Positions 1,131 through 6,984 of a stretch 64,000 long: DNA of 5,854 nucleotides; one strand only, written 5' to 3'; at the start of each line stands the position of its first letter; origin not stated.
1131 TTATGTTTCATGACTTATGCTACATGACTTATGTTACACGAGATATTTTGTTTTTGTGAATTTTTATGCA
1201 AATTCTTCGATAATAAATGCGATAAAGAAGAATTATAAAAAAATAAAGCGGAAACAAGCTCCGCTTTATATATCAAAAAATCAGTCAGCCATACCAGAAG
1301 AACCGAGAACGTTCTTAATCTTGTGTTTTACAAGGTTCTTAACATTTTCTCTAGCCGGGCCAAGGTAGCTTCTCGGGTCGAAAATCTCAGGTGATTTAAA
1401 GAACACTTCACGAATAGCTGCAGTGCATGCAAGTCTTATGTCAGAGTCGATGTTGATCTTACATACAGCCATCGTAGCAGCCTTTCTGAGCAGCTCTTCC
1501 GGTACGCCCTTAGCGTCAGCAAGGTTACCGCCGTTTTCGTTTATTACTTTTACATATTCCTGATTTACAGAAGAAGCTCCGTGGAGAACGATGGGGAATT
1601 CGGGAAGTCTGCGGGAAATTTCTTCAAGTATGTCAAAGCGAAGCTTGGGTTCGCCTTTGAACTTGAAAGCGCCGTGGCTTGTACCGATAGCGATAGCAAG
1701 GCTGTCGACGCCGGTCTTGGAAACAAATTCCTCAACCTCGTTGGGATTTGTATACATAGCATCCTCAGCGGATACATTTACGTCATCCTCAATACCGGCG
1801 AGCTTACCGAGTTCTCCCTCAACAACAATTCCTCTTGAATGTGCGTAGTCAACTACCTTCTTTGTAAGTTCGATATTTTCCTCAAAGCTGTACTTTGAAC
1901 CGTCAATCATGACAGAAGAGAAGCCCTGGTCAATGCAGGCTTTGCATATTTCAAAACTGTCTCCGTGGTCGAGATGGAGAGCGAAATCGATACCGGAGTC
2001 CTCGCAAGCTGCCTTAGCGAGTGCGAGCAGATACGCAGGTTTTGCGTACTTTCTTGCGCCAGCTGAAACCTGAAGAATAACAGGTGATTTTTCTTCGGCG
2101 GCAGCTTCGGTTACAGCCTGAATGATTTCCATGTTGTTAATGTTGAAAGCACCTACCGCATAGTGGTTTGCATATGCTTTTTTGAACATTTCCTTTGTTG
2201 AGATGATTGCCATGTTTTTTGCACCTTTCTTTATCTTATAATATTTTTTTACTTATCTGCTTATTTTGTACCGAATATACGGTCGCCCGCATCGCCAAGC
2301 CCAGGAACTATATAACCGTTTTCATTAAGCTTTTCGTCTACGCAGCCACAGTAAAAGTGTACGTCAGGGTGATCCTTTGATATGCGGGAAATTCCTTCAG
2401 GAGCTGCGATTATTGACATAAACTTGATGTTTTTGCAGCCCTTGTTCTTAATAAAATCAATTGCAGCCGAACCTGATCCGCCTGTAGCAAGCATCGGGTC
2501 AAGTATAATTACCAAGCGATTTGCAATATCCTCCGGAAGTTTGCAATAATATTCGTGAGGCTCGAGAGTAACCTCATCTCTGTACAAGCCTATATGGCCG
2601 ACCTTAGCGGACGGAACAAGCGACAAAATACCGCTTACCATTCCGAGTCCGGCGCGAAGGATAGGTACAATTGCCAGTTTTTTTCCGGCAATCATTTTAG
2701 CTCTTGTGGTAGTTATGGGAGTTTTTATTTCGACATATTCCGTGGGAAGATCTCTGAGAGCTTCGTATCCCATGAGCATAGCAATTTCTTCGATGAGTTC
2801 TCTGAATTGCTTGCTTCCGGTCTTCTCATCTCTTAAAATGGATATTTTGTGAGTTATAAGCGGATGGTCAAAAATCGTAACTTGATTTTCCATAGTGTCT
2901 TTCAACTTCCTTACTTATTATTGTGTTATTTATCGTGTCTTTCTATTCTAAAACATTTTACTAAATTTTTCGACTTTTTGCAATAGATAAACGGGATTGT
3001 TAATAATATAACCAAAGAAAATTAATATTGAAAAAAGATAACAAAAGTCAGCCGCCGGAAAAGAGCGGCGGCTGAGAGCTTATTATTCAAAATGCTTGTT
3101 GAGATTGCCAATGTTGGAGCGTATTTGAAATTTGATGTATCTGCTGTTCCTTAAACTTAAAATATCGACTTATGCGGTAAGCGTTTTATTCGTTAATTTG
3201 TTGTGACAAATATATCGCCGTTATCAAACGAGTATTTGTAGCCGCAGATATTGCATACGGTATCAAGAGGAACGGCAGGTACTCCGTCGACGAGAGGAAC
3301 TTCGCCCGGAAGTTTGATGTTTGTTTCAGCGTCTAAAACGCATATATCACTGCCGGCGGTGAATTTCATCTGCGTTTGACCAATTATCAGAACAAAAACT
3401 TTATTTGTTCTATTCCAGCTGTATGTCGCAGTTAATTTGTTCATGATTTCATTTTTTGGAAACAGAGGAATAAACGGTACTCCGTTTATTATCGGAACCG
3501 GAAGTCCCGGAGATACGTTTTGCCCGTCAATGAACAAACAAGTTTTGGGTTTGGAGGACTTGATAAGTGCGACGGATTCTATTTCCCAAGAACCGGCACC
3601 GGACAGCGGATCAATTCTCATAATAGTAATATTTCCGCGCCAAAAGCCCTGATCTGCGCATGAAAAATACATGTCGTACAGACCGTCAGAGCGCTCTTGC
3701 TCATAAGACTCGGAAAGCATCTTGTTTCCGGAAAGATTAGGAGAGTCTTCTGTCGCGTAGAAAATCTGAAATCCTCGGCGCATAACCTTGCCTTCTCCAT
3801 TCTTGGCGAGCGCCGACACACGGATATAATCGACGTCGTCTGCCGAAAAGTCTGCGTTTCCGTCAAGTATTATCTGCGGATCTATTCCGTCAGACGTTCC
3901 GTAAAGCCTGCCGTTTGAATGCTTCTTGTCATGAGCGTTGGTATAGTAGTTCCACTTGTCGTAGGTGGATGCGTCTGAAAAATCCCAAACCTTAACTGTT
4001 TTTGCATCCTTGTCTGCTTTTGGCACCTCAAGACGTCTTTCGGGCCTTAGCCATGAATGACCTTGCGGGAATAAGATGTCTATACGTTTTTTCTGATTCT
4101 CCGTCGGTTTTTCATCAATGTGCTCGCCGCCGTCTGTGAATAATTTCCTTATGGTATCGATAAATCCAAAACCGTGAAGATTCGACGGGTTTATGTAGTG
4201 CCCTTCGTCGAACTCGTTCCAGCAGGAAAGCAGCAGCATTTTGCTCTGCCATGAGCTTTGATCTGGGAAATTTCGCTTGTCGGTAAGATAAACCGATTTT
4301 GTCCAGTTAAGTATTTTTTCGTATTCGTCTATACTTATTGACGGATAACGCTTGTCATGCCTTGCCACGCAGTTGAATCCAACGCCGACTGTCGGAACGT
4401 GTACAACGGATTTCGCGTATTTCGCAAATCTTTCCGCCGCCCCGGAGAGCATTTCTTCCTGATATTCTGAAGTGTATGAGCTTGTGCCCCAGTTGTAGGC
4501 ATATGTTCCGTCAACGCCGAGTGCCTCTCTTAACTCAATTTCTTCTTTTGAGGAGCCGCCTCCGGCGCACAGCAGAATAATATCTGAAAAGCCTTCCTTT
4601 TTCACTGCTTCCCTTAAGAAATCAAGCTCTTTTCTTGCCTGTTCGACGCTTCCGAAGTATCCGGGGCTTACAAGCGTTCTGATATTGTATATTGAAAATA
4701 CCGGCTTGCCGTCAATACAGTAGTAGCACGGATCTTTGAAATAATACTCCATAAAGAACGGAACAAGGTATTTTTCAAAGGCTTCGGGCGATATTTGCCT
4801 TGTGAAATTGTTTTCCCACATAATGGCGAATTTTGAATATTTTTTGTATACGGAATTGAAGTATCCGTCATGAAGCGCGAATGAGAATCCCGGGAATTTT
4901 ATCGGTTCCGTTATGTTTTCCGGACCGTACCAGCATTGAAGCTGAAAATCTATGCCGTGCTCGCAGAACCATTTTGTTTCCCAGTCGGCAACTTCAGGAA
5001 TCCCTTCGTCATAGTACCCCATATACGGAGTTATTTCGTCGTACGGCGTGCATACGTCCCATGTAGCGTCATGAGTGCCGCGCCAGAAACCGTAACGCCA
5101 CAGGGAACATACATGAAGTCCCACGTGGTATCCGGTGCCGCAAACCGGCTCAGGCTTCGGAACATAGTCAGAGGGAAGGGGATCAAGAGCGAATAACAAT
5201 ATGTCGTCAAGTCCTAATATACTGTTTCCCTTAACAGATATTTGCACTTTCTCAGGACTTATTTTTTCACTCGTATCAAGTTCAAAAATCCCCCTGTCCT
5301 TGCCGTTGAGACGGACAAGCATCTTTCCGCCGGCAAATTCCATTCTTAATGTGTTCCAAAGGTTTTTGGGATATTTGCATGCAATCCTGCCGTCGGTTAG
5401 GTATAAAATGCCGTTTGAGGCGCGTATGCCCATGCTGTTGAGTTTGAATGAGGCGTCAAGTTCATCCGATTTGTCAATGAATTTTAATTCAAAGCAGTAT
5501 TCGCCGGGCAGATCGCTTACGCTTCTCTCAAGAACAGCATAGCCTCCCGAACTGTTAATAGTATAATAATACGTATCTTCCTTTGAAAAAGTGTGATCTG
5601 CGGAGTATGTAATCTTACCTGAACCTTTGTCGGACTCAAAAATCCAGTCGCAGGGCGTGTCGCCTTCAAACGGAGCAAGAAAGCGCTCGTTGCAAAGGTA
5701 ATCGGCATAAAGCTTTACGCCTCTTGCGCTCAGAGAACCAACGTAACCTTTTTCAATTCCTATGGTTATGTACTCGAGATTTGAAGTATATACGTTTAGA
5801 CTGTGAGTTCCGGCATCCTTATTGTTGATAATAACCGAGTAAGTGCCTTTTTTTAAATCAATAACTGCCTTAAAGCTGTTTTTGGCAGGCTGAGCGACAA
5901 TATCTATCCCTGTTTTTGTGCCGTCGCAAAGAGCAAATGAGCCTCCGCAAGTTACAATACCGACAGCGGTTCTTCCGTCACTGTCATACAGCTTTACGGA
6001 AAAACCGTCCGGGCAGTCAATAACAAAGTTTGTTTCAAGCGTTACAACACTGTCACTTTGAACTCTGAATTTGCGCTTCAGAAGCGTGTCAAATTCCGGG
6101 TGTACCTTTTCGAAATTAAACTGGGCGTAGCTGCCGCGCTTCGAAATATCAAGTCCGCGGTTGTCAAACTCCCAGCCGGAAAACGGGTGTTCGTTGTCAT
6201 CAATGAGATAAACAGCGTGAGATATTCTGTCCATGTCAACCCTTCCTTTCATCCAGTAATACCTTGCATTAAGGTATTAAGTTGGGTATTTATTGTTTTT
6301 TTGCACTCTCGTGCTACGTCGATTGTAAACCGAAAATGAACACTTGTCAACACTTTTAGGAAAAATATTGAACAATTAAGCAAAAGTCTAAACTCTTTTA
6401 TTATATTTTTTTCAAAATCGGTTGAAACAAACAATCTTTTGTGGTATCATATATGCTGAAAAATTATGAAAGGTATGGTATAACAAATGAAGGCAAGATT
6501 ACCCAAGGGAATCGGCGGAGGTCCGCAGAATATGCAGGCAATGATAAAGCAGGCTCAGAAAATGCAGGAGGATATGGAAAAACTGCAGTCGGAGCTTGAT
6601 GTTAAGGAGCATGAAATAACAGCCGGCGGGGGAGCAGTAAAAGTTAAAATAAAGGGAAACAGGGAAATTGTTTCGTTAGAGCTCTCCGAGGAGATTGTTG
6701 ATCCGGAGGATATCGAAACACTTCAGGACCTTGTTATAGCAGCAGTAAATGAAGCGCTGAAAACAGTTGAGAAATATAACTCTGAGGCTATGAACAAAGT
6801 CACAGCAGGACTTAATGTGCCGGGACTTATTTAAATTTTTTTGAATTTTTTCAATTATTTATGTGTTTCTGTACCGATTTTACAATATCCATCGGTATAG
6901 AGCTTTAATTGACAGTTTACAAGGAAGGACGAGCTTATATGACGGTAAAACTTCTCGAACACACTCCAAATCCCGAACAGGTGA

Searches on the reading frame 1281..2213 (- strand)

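Call 70: search_protein_families(library=pfam, proteins=[window:1281-2213:-], max_evalue=0.001)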
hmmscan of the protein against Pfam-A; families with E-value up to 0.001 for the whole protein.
window:1281-2213:- (310 aa): 1 family
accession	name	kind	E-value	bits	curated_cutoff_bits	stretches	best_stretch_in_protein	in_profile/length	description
PF01116.26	F_bP_aldolase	-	1.3e-103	346.7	25.5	1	5-307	2-276/277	Fructose-bisphosphate aldolase class-II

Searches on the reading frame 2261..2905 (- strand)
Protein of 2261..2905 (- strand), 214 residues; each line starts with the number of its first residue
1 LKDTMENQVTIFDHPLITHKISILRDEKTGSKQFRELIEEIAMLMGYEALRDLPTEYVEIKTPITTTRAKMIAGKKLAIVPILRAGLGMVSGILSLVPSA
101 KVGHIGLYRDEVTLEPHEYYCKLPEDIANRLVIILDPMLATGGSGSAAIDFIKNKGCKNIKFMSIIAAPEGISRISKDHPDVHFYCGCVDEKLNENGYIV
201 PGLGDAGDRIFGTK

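Call 70: search_protein_families(library=pfam, proteins=[window:2261-2905:-], max_evalue=0.001)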
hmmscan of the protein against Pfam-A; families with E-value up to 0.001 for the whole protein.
window:2261-2905:- (214 aa): 2 families
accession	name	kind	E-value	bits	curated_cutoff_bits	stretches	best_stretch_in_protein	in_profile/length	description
PF14681.12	UPRTase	-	1.4e-79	266.8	27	1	12-213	2-206/206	Uracil phosphoribosyltransferase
PF00156.33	Pribosyltran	-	6.4e-11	42.3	26.3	1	47-178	2-136/158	Phosphoribosyl transferase domain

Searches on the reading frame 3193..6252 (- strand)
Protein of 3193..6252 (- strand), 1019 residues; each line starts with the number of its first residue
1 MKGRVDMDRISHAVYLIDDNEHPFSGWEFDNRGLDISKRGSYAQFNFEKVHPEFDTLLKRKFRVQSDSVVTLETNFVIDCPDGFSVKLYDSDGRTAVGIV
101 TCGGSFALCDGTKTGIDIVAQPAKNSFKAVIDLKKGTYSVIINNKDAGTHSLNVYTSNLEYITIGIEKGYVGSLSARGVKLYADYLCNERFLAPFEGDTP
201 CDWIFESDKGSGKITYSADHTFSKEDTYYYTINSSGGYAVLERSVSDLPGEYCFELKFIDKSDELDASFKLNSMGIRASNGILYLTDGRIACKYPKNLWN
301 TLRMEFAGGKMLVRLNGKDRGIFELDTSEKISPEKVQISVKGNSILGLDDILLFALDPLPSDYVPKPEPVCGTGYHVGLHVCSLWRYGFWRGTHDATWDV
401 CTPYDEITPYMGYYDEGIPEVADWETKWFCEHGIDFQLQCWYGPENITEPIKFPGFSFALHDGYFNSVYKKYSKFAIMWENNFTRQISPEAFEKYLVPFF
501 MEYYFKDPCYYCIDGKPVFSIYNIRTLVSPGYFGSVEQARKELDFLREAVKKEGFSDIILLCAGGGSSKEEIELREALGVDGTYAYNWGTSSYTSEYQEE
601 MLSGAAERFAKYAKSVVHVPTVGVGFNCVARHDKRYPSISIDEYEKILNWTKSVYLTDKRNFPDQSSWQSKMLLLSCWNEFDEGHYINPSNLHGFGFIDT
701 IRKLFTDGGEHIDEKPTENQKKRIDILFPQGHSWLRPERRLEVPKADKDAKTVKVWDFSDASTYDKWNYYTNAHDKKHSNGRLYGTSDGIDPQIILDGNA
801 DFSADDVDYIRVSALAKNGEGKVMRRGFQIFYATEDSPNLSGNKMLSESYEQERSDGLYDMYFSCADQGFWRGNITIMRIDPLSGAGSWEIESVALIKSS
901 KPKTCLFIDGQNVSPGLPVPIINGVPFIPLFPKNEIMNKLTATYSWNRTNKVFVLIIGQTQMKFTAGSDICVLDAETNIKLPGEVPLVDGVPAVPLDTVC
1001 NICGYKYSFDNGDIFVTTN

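Call 70: search_protein_families(library=pfam, proteins=[window:3193-6252:-], max_evalue=0.001)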
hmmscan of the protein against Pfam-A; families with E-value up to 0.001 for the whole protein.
window:3193-6252:- (1019 aa): 2 families
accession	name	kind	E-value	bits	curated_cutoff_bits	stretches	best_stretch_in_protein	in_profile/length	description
PF14307.12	Glyco_tran_WbsX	-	2.1e-09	37.8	25.1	1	476-700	123-349/350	Glycosyltransferase WbsX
PF07833.16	Cu_amine_oxidN1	-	3.7e-08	33.7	24.2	1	908-1014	2-104/108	Copper amine oxidase N-terminal domain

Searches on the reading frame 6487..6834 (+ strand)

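Call 70: search_protein_families(library=pfam, proteins=[window:6487-6834:+], max_evalue=0.001)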
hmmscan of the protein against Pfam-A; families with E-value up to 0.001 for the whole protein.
window:6487-6834:+ (115 aa): 1 family
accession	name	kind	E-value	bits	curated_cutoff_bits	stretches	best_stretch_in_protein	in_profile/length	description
PF02575.21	YbaB_DNA_bd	-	1.5e-31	108.8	25.5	1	21-110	2-91/91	YbaB/EbfC DNA-binding family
